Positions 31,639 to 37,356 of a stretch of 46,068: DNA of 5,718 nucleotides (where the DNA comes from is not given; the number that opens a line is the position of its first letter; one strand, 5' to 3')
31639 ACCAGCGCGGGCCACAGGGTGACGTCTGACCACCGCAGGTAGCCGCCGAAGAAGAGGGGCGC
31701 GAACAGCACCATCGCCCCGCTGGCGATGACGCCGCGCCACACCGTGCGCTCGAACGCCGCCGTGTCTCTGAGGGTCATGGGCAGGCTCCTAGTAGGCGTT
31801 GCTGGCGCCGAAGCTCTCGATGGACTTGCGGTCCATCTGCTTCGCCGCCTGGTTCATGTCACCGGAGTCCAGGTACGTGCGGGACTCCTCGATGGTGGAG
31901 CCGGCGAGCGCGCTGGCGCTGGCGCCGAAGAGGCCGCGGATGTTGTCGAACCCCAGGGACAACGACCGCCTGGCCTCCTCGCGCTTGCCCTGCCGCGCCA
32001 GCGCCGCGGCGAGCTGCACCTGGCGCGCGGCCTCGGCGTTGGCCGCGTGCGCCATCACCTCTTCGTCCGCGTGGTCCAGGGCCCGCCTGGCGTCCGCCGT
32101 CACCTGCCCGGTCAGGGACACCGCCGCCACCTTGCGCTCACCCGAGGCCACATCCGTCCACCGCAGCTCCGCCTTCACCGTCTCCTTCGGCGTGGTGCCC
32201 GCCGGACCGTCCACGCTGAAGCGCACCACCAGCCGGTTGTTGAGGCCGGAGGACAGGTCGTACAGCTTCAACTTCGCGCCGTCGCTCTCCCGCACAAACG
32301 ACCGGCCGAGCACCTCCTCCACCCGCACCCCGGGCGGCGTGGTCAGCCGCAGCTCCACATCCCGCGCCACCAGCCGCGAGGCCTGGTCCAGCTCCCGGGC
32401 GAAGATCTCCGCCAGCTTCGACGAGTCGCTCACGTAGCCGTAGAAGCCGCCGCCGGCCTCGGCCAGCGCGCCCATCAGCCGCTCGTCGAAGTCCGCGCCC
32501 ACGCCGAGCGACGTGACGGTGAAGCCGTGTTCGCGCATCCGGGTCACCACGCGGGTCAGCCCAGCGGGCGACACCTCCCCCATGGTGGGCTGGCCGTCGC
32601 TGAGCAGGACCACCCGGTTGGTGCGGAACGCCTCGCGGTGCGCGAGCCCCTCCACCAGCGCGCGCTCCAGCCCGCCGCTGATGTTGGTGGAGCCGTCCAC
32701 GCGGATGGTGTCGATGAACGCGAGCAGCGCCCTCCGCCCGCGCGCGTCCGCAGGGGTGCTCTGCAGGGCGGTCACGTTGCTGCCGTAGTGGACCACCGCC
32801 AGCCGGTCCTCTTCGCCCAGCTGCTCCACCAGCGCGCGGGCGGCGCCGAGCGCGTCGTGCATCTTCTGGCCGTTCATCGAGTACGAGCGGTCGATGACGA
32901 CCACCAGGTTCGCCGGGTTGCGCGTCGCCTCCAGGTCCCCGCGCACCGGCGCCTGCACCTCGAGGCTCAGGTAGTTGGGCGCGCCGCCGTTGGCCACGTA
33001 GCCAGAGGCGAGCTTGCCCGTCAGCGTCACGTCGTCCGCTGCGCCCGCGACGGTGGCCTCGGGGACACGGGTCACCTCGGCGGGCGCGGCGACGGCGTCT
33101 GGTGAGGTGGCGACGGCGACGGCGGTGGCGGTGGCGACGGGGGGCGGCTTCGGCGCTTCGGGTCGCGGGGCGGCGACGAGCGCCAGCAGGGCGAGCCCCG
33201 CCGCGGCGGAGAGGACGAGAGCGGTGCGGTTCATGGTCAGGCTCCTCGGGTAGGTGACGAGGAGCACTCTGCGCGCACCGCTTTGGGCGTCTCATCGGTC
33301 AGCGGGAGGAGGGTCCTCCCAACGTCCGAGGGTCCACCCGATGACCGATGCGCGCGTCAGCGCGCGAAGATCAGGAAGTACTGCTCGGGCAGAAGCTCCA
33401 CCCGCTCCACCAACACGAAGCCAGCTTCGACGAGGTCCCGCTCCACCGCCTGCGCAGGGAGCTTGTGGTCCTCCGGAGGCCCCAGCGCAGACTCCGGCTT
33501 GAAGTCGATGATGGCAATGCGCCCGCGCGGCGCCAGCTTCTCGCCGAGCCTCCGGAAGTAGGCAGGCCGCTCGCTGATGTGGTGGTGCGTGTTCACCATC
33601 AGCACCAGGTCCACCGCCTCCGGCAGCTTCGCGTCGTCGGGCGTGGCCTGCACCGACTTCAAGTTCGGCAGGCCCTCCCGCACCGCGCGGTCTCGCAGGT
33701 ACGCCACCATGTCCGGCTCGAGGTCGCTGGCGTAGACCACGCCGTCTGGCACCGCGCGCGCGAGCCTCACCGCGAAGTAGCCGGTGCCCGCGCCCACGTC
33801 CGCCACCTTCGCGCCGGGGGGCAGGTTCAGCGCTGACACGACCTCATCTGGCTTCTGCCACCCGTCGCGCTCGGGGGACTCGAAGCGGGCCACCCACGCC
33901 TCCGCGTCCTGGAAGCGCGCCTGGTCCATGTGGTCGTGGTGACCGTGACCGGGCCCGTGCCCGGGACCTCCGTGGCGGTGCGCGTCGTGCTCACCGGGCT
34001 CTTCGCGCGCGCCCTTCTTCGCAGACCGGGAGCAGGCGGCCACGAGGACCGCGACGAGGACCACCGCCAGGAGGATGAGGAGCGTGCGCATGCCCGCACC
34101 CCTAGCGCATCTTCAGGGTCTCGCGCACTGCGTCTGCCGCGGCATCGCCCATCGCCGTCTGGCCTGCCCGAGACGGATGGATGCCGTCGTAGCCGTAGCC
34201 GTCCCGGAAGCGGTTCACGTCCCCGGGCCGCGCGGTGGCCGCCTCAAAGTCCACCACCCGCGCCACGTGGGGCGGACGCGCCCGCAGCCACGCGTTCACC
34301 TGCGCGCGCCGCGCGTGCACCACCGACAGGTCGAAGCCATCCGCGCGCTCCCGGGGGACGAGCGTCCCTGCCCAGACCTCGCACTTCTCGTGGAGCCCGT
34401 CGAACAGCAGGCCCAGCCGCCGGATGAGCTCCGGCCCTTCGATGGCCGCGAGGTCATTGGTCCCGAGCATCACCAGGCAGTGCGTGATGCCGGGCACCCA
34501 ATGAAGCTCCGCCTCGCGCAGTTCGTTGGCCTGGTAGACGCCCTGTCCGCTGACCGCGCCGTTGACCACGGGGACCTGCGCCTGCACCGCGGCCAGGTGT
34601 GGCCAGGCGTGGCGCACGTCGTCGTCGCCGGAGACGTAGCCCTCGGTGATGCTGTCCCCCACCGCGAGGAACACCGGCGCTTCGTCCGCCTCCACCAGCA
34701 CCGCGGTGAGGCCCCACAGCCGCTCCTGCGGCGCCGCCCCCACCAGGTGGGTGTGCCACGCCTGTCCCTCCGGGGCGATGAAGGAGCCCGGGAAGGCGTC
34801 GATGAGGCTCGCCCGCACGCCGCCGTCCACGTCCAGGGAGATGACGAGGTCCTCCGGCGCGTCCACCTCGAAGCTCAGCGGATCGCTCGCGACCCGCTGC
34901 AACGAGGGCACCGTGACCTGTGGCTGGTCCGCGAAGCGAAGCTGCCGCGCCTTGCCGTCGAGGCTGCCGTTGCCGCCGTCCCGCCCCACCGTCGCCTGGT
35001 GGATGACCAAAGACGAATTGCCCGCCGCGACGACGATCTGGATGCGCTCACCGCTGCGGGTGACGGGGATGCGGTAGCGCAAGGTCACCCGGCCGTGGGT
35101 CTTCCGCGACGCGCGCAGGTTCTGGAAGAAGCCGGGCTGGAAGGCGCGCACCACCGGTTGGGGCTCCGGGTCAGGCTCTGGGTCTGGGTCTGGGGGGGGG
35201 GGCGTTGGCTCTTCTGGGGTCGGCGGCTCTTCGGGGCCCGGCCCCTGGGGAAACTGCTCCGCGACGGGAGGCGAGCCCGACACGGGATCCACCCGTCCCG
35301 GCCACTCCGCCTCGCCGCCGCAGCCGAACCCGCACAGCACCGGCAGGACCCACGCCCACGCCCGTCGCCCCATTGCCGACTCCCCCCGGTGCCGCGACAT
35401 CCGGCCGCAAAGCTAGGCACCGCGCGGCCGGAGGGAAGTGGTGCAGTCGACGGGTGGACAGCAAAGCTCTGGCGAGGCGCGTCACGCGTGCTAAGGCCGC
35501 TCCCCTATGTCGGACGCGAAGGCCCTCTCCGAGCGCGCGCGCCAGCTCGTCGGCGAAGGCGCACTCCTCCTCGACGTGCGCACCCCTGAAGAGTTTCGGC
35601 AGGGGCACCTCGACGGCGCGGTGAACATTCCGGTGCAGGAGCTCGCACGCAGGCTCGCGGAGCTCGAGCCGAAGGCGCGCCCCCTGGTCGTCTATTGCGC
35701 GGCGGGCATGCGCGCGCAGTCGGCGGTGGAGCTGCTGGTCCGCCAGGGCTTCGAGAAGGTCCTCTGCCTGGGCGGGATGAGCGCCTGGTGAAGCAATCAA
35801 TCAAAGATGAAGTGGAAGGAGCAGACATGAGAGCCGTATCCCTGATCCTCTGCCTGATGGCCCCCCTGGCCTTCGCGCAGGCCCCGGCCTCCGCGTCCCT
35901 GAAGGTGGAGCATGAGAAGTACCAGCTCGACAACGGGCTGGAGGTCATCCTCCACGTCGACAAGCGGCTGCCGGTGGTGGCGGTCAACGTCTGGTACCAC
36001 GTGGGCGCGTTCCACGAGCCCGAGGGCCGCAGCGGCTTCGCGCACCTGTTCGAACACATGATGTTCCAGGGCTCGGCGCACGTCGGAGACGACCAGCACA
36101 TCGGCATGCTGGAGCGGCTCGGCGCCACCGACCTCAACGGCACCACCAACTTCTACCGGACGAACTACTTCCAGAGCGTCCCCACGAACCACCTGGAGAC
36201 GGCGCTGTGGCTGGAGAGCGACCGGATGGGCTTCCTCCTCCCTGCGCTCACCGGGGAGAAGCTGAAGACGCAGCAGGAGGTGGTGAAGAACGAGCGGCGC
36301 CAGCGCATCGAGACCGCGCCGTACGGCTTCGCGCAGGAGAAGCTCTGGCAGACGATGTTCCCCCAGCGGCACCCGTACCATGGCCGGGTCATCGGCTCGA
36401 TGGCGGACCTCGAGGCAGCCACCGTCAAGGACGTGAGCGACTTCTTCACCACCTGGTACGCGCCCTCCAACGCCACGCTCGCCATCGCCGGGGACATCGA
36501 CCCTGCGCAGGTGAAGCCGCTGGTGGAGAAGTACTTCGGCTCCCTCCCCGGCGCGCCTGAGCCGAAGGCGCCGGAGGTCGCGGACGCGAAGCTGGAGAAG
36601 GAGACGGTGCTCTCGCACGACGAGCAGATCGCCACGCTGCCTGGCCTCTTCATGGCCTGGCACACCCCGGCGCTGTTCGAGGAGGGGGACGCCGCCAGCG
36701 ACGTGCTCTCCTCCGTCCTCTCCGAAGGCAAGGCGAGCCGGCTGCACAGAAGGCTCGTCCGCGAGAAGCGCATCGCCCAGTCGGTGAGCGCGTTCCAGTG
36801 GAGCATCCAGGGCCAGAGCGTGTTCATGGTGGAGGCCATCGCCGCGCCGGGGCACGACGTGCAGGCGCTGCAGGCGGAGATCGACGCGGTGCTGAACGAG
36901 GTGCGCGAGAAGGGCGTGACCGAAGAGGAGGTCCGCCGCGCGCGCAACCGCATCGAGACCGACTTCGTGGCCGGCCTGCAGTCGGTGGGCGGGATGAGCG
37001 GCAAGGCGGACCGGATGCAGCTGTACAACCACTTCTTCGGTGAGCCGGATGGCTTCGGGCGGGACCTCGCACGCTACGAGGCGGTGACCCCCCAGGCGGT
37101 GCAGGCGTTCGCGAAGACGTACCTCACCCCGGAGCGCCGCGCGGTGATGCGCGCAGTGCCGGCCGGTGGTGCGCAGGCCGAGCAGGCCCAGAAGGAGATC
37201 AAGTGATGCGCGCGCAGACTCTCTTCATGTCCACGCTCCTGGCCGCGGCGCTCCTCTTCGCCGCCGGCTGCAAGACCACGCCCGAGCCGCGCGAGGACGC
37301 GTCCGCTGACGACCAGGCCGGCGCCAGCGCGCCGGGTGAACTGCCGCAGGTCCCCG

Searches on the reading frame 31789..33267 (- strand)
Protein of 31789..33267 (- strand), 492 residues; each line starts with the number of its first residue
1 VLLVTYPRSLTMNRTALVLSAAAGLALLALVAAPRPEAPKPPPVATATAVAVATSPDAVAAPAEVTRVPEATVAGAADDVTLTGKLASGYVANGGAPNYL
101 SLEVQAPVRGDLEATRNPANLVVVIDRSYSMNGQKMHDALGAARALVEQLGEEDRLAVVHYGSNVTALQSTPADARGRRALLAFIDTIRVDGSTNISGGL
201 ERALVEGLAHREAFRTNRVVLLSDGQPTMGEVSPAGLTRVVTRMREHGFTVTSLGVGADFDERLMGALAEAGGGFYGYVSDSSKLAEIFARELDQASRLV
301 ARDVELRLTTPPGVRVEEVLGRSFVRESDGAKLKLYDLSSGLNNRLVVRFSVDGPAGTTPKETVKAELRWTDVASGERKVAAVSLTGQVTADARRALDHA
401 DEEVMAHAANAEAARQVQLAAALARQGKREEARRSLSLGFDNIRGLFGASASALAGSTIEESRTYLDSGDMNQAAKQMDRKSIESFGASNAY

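Call 51: search_protein_families(library=pfam, proteins=[window:31789-33267:-], max_evalue=0.0001)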
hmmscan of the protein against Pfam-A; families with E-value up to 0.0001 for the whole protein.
window:31789-33267:- (492 aa): 4 families
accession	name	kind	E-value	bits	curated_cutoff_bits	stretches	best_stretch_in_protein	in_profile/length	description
PF00092.34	VWA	-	1.5e-21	77.8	23.8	1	120-290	1-173/174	von Willebrand factor type A domain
PF13768.12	VWA_3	-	2.3e-17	63.9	27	1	120-276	2-153/155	von Willebrand factor type A domain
PF13519.12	VWA_2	-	4.3e-14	53.5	27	1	121-226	1-107/107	von Willebrand factor type A domain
PF05762.20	VWA_CoxE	-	2.8e-07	30.6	26.4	1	114-254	52-185/222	VWA domain containing CoxE-like protein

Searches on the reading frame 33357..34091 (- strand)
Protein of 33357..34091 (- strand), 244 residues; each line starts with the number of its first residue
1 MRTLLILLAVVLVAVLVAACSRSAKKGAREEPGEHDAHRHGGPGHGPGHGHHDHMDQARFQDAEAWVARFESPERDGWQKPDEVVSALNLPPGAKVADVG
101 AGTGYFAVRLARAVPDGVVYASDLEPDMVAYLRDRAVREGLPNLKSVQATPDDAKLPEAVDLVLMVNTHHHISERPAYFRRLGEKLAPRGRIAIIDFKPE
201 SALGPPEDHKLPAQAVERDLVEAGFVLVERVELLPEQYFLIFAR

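Call 51: search_protein_families(library=pfam, proteins=[window:33357-34091:-], max_evalue=0.0001)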
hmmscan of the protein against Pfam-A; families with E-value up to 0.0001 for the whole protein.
window:33357-34091:- (244 aa): 10 families
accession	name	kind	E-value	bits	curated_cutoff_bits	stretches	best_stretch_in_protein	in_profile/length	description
PF13649.12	Methyltransf_25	-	5.5e-15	56.3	27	1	96-190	1-97/97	Methyltransferase domain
PF08242.18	Methyltransf_12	-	3.6e-13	50.5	30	1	98-192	2-98/98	Methyltransferase domain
PF08241.18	Methyltransf_11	-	3.8e-13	50.3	21.2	1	98-194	2-95/95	Methyltransferase domain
PF13847.12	Methyltransf_31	-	2.9e-12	46.9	27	1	93-202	4-117/145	Methyltransferase domain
PF13489.12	Methyltransf_23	-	2.3e-09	37.7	27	1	89-201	19-123/164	Methyltransferase domain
PF02353.26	CMAS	-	2.8e-05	24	27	1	79-193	49-163/273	Mycolic acid cyclopropane synthetase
PF05175.20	MTS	-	3.9e-05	23.8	23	1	86-165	25-104/170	Methyltransferase small domain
PF01728.25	FtsJ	-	4.6e-05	23.8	24.1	1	79-133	7-62/181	FtsJ-like methyltransferase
PF01209.24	Ubie_methyltran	-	5.2e-05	23.1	20.1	1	78-197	35-154/233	ubiE/COQ5 methyltransferase family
PF06080.18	DUF938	-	8.5e-05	22.9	27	0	94-194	26-137/202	Protein of unknown function (DUF938)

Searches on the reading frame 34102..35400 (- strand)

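Call 51: search_protein_families(library=pfam, proteins=[window:34102-35400:-], max_evalue=0.0001)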
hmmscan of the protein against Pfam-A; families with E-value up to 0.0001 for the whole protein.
window:34102-35400:- (432 aa): 2 families
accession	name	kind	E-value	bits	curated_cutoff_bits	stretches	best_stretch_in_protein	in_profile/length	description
PF13472.12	Lipase_GDSL_2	-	4.3e-18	66.9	32.9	1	246-415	1-177/178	GDSL-like Lipase/Acylhydrolase family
PF00657.28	Lipase_GDSL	-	2.3e-10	41.4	23.6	1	245-420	2-207/208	GDSL-like Lipase/Acylhydrolase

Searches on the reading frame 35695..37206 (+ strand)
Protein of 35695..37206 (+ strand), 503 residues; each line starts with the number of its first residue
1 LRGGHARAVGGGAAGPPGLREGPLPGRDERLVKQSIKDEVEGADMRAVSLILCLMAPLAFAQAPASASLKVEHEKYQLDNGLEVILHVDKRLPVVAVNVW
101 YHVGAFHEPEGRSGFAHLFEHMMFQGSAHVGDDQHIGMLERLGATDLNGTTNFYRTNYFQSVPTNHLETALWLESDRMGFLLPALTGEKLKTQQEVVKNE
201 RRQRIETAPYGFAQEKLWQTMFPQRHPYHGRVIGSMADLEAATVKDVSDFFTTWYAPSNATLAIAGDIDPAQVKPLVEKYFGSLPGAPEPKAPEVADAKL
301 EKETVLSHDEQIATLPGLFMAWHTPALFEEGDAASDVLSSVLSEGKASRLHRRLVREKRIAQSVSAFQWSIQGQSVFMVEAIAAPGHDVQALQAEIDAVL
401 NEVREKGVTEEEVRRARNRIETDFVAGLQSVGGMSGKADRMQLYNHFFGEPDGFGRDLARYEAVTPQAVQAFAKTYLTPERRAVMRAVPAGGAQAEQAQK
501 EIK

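Call 51: search_protein_families(library=pfam, proteins=[window:35695-37206:+], max_evalue=0.0001)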
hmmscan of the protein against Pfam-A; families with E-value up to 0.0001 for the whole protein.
window:35695-37206:+ (503 aa): 2 families
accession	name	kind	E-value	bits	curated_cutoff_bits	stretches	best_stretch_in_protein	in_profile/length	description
PF05193.26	Peptidase_M16_C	-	1.1e-38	133.3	23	1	242-419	2-180/181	Peptidase M16 inactive domain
PF00675.25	Peptidase_M16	-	2.6e-17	63.5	22.3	1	86-222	4-136/149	Insulinase (Peptidase family M16)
